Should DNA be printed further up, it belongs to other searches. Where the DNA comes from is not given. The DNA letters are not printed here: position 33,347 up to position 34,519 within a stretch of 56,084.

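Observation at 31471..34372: AT-rich three-gene operon (BrxR/CapW-like WYL regulator, DUF2971 protein, anchored unknown protein): candidate undescribed defence system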

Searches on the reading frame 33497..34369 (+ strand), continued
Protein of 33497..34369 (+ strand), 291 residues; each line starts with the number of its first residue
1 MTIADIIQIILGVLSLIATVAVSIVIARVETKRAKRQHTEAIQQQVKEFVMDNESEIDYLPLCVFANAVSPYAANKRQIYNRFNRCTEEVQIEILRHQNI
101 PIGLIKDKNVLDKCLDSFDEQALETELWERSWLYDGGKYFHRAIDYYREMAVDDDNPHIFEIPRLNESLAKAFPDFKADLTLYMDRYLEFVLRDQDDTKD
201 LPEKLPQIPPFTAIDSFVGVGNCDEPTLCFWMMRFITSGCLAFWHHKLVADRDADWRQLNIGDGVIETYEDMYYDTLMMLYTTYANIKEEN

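Call 37: search_protein_families(library=pfam, alignment_id=A2, max_evalue=0.001)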
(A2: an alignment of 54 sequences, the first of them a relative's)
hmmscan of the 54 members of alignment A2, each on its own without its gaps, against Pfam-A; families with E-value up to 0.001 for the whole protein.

A. member 1, L001:7138-7344:+ (69 aa): 0 families

B. families by the number of members that match (of 54 scanned): 51 families (the first 25 are shown)
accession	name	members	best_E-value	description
PF11867.13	T1RH-like_C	10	1.6e-94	Type I restriction enzyme HindI endonuclease subunit-like, C-terminal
PF18766.7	SWI2_SNF2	10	9e-74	SWI2/SNF2 ATPase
PF04313.20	HSDR_N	10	2.1e-43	Type I restriction enzyme R protein N terminus (HSDR_N)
PF22679.2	T1R_D3-like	10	9.5e-24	Type I restriction enzyme subunit R domain 3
PF04851.21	ResIII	10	7.1e-21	Type III restriction enzyme, res subunit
PF00270.35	DEAD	4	3.3e-05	DEAD/DEAH box helicase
PF10544.15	T5orf172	3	2.9e-13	T5orf172 domain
PF13455.12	MUG113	3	1.4e-09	Meiotically up-regulated gene 113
PF12358.13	DUF3644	2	4.5e-56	Domain of unknown function (DUF3644)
PF01381.28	HTH_3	2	3.1e-12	Helix-turn-helix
PF24741.1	AlkZ-rel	1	1e-87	AlkZ related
PF02384.22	N6_Mtase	1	5.4e-56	N-6 DNA Methylase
PF01520.23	Amidase_3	1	7e-47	N-acetylmuramoyl-L-alanine amidase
PF18133.7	HydF_tetramer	1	7.6e-46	Hydrogen maturase F tetramerization domain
PF18128.7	HydF_dimer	1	4.4e-42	Hydrogen maturase F dimerization domain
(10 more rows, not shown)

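Call 38: search_protein_families(library=pfam, alignment_id=A3, max_evalue=0.001)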
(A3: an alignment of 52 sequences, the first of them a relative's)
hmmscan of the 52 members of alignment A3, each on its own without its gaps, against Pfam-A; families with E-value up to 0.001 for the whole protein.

A. member 1, L001:5680-5835:- (52 aa): 0 families

B. families by the number of members that match (of 52 scanned): 32 families (the first 25 are shown)
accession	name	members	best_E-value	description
PF01420.25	Methylase_S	10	7e-40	Type I restriction modification DNA specificity domain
PF14386.11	DUF4417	7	3.1e-41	Domain of unknown function (DUF4417)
PF04851.21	ResIII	3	9.9e-16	Type III restriction enzyme, res subunit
PF18766.7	SWI2_SNF2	2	3.6e-47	SWI2/SNF2 ATPase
PF04313.20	HSDR_N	2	1.5e-36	Type I restriction enzyme R protein N terminus (HSDR_N)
PF00239.26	Resolvase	2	5.9e-34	Resolvase, N terminal domain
PF07508.19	Recombinase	2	1.4e-26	Recombinase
PF13676.11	TIR_2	2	4.4e-22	TIR domain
PF22679.2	T1R_D3-like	2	1.2e-18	Type I restriction enzyme subunit R domain 3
PF13408.12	Zn_ribbon_recom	2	1.5e-13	Recombinase zinc beta ribbon domain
PF13280.12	WYL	2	5e-10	WYL domain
PF25583.1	WCX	2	1.1e-08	WCX domain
PF00270.35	DEAD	2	5.4e-08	DEAD/DEAH box helicase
PF11867.13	T1RH-like_C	1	6.1e-62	Type I restriction enzyme HindI endonuclease subunit-like, C-terminal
PF01555.25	N6_N4_Mtase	1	4.4e-35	DNA methylase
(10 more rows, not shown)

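Call 53: search_solved_structures(query=A1, max_evalue=10)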
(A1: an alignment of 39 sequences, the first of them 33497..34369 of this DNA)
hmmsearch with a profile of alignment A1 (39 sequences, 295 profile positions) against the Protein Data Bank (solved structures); distinct sequences matched with E-value up to 10: 0.

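Call 60: predict_structure(alignment_id=A1)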
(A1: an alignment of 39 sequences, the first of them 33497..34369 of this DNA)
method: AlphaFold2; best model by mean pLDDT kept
length: 291 residues; sequences in the alignment: 39
mean_pLDDT: 89.8   pTM: 0.84
mean pLDDT of the five models: 89.8, 87.2, 85.8, 85.3, 83.5
residues with pLDDT >= 90: 174; 70-90: 108; 50-70: 6; < 50: 3
segments of 3 or more residues with pLDDT < 50: 289-291
pLDDT, mean of each block of 10 residues (from residue 1): 84 86 88 92 96 95 94 90 96 95 89 95 94 85 93 81 82 86 95 90 92 90 91 95 92 84 85 96 77 40
secondary structure, 60 per line:
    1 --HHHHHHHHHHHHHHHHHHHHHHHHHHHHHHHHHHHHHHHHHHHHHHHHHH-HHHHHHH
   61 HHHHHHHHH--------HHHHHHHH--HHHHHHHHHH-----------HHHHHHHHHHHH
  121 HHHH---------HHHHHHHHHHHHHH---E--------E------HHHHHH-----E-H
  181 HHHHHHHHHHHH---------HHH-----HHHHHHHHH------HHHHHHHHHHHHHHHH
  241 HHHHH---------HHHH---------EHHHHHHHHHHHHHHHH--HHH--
elements in order: H3-52 H54-69 H78-85 H88-97 H109-124 H134-147 H167-172 H180-192 H210-218 H225-245 H255-258 H269-284

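Call 64: search_protein_families(library=pfam, proteins=[L055:7308-8804:+, L057:7386-8813:+, L058:495-1796:+, L067:7461-8783:+, L069:7479-8762:+, L045:7512-8708:+, L066:2748-3995:+, L075:5533-6741:+], max_evalue=0.1)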
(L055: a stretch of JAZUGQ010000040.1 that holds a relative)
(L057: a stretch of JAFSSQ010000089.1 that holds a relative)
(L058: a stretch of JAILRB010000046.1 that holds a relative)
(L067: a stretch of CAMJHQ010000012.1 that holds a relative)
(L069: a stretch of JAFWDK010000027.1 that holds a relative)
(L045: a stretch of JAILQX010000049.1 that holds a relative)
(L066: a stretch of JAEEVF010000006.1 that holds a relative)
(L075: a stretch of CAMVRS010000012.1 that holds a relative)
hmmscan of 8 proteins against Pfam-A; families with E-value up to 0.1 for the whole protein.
L055:7308-8804:+ (499 aa): 0 families

L057:7386-8813:+ (476 aa): 1 family
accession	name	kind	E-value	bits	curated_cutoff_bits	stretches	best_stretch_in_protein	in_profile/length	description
PF16478.10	DUF5055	-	0.065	13.9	25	0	281-308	33-60/105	Domain of unknown function (DUF5055)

L058:495-1796:+ (434 aa): 0 families

L067:7461-8783:+ (441 aa): 0 families

L069:7479-8762:+ (428 aa): 2 families
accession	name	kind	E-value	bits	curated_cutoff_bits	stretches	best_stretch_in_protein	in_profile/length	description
PF18865.6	AbiJ_NTD5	-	0.046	14.1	26.7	0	236-280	3-50/93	AbiJ N-terminal domain 5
PF02877.19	PARP_reg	-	0.074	13.6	26.8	0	144-177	57-90/135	Poly(ADP-ribose) polymerase, regulatory domain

L045:7512-8708:+ (399 aa): 3 families
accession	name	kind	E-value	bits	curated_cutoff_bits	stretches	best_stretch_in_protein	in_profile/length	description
PF22909.1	Caulimovir_coat_dom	-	0.011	16.5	27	0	301-333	19-51/113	Caulimovirus coat protein, conserved domain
PF16739.11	CARD_2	-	0.021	15.3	28.2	0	67-107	6-47/93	Caspase recruitment domain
PF10591.15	SPARC_Ca_bdg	-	0.049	14.4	22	0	107-181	2-76/113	Secreted protein acidic and rich in cysteine Ca binding region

L066:2748-3995:+ (416 aa): 1 family
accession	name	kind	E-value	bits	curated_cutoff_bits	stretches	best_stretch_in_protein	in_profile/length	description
PF13102.12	Phage_int_SAM_5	-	0.053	14.3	22.3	0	116-155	26-68/98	Phage integrase SAM-like domain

L075:5533-6741:+ (403 aa): 0 families

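Call 65: search_protein_families(library=padloc, alignment_id=A2, max_evalue=0.00001)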
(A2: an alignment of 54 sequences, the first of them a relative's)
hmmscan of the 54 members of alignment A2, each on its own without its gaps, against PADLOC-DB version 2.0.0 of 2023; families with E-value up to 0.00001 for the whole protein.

A. member 1, L001:7138-7344:+ (69 aa): 0 families

B. families by the number of members that match (of 54 scanned): 85 families (the first 25 are shown)
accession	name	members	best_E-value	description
PDLC03040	REase_I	10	0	Type I restriction enzyme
PDLC03044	REase_I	10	4.5e-83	Type I restriction enzyme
PDLC03041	REase_I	10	2.7e-73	Type I restriction enzyme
PDLC03048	REase_I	10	4.4e-55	Type I restriction enzyme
PDLC03046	REase_I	10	3.5e-31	Type I restriction enzyme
PDLC03045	REase_I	10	6e-21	Type I restriction enzyme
PDLC03043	REase_I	9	1.7e-12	Type I restriction enzyme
PDLC02704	PbeA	7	1.4e-11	PbeA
PDLC04934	PDC-S15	4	7.2e-11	-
PDLC05043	PDC-S57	3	4e-79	-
PDLC05041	PDC-S57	3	8.1e-30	-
PDLC05042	PDC-S57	3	5.8e-13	-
PDLC04948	PDC-S19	2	5.2e-128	-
PDLC04950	PDC-S19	2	1.7e-65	-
PDLC04952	PDC-S19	2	9.2e-20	-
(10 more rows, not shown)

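Call 66: search_protein_families(library=padloc, alignment_id=A3, max_evalue=0.00001)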
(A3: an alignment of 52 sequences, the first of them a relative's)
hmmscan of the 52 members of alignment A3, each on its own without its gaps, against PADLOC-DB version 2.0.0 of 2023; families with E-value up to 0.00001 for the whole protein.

A. member 1, L001:5680-5835:- (52 aa): 0 families

B. families by the number of members that match (of 52 scanned): 195 families (the first 25 are shown)
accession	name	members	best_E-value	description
PDLC03099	Specificity_I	10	3e-82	Type I specificity subunit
PDLC03068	Specificity_I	10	6.3e-82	Type I specificity subunit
PDLC03066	Specificity_I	10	4.5e-64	Type I specificity subunit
PDLC03168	Specificity_I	10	2.8e-59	Type I specificity subunit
PDLC03089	Specificity_I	10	5.1e-58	Type I specificity subunit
PDLC03092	Specificity_I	10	2.9e-55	Type I specificity subunit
PDLC03086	Specificity_I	10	7.3e-53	Type I specificity subunit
PDLC03154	Specificity_I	10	8.2e-53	Type I specificity subunit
PDLC04137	mad5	10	1.7e-43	mads_5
PDLC03112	Specificity_I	10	8.2e-33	Type I specificity subunit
PDLC03178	Specificity_I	10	9.7e-33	Type I specificity subunit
PDLC03090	Specificity_I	10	1.7e-32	Type I specificity subunit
PDLC03079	Specificity_I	10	5.8e-29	Type I specificity subunit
PDLC03164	Specificity_I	9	3.4e-56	Type I specificity subunit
PDLC03108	Specificity_I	9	1.4e-45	Type I specificity subunit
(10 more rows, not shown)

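Call 67: fold_search(model_id=the predicted structure, library=pdb)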
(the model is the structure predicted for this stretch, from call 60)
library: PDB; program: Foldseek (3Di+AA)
matches with E <= 10: 41; with E <= 0.001: 0
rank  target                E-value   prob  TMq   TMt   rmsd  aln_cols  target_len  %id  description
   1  3ez0_B                2.3e+00  0.05  0.15  0.19  20.3       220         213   17  Crystal structure of protein of unknown function with ferritin-like fold (YP_832262.1) from Arthrobacter sp. FB24 at 2 (released 2008-11-25)
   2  6ud5_B                3.0e+00  0.01  0.11  0.10  22.5       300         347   11  Crystal structure of human tryptophan 2,3-dioxygenase in complex with carbon monoxide and tryptophan (released 2021-02-03)
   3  3ez0_D                3.1e+00  0.04  0.15  0.19  20.4       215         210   16  Crystal structure of protein of unknown function with ferritin-like fold (YP_832262.1) from Arthrobacter sp. FB24 at 2 (released 2008-11-25)
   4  9fq7_40               3.1e+00  0.03  0.14  0.16  18.4       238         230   15  Perkinsus marinus Respiratory supercomplex CII2CIII2CIV2 in c1 sate (released 2025-07-02)
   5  6n6q_D                3.1e+00  0.02  0.14  0.11  20.7       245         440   10  Crystal structure of a Cytochrome P450 (CYP102L1) (released 2019-06-05)
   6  6rsq_B                3.3e+00  0.04  0.15  0.21  16.9       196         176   12  Helical folded domain of mouse CAP1 (released 2019-11-27)
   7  9bt6_C                4.0e+00  0.02  0.10  0.16  18.7       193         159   16  Crystal structure of Chorismate Mutase from Mycobacterium tuberculosis in complex with the cyclic peptide inhibitor L2 (released 2025-02-26)
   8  8d00                  4.2e+00  0.02  0.15  0.15  23.2       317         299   10  Structure of the Arabidopsis thaliana SPIRAL2 TOG domain (released 2023-11-29)
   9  7tpb_B                4.2e+00  0.01  0.11  0.15  19.5       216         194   10  p120RasGAP SH3 domain in complex with DLC1 RhoGAP domain (released 2022-08-03)
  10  8v90_B                4.4e+00  0.02  0.11  0.14  18.1       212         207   11  TtgR variant 3A7 with naltrexone (released 2024-12-11)
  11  5okl_A                4.6e+00  0.02  0.15  0.10  17.7       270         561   12  Human afamin monoclinic crystal form (released 2017-12-06)
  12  6vbn_A                4.8e+00  0.01  0.11  0.10  21.8       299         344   11  Crystal Structure of hTDO2 bound to inhibitor GNE1 (released 2020-05-06)
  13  6wtw_A                5.1e+00  0.01  0.11  0.08  22.9       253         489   13  Structure of LaINDY crystallized in the presence of alpha-ketoglutarate and malate (released 2020-09-16)
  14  6rsq_D                5.6e+00  0.03  0.15  0.21  18.1       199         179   12  Helical folded domain of mouse CAP1 (released 2019-11-27)
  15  9h2m_A                5.9e+00  0.03  0.15  0.05  19.0       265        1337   11  Cas9:crRNA:tracrRNA in complex with PAM-containing non-cognate DNA, PAM-unbound conformation, Streptococcus thermophil (released 2026-02-18)
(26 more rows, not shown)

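Call 74: fold_search(model_id=the predicted structure, library=viral)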
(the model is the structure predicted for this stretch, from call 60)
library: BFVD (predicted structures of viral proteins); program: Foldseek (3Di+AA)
matches with E <= 10: 31; with E <= 0.001: 0
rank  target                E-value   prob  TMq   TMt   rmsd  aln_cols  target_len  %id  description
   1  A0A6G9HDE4            2.5e+00  0.04  0.17  0.18  18.4       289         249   11  Uncharacterized protein [Dikerogammarus haemobaphes virus 1]
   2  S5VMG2                2.6e+00  0.01  0.11  0.09  18.8       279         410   14  Uncharacterized protein [Pseudomonas phage PaBG]
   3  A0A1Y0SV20            3.2e+00  0.02  0.12  0.07  39.5       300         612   10  Uncharacterized protein [Pseudomonas phage Noxifer]
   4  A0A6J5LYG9            3.3e+00  0.01  0.08  0.08  24.7       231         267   12  Phage head morphogenesis domain [uncultured Caudovirales phage]
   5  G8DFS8                3.5e+00  0.02  0.13  0.16  17.4       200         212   12  (no name in the UniProt tables at hand)
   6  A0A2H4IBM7            3.8e+00  0.04  0.17  0.17  22.4       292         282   11  Uncharacterized protein [Erwinia phage vB_EamM_Y3]
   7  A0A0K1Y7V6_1          3.8e+00  0.01  0.11  0.05  28.7       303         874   12  (no name in the UniProt tables at hand)
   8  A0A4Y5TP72            4.9e+00  0.02  0.16  0.13  19.0       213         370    8  (no name in the UniProt tables at hand)
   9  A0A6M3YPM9            5.7e+00  0.02  0.15  0.14  16.4       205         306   13  (no name in the UniProt tables at hand)
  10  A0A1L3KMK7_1          5.7e+00  0.01  0.13  0.05  19.3       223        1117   14  (no name in the UniProt tables at hand)
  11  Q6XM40                6.3e+00  0.02  0.14  0.13  18.2       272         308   11  FirrV-1-A47 [Feldmannia irregularis virus a]
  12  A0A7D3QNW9            6.3e+00  0.01  0.12  0.09  20.2       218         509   11  (no name in the UniProt tables at hand)
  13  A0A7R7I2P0            6.3e+00  0.01  0.11  0.12  18.4       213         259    9  Nucleoprotein [Tulip streak virus]
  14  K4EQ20                6.6e+00  0.01  0.13  0.13  18.5       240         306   13  Uncharacterized protein [Epinotia aporema granulovirus]
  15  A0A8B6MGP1            6.9e+00  0.01  0.15  0.16  19.1       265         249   11  (no name in the UniProt tables at hand)
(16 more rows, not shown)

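Call 79: search_protein_representatives(alignment_id=A1)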
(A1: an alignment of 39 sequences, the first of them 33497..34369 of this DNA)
Query: 39 sequences, 295 profile positions. Proteins with E-value up to 0.001 (for the whole library): 464; up to 1e-10: 363; up to 1e-30: 138. The best 150 are listed.
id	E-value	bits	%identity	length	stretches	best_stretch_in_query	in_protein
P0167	7.2e-108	376.8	-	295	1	1-294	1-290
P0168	3.6e-104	364.6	-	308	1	1-293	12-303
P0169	8.1e-95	333.9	-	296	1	1-291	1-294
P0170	2.4e-93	329.1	-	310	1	6-291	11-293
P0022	4.5e-90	318.3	-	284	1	1-294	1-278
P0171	1.1e-88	313.8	-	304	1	1-292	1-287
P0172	1.1e-87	310.5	-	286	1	1-291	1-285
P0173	8.3e-86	304.3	-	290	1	1-293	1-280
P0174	4.4e-85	301.9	-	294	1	1-292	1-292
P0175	4.9e-83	295.2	-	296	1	3-292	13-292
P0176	7.4e-83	294.6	-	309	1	1-291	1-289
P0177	1.3e-82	293.8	-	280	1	22-291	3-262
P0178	2.2e-79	283.2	-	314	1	1-292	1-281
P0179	1.3e-78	280.8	-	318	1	3-294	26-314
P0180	7.8e-78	278.1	-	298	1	1-292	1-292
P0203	1.7e-58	214.6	-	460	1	3-293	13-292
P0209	7.1e-53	196.2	-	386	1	44-290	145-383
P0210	1.8e-52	194.9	-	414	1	40-293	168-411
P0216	8.8e-51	189.3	-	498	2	41-292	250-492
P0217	9.3e-51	189.3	-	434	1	44-289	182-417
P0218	4.0e-50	187.2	-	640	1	33-293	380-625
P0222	5.1e-49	183.6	-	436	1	47-291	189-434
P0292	2.0e-32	129.1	-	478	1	46-293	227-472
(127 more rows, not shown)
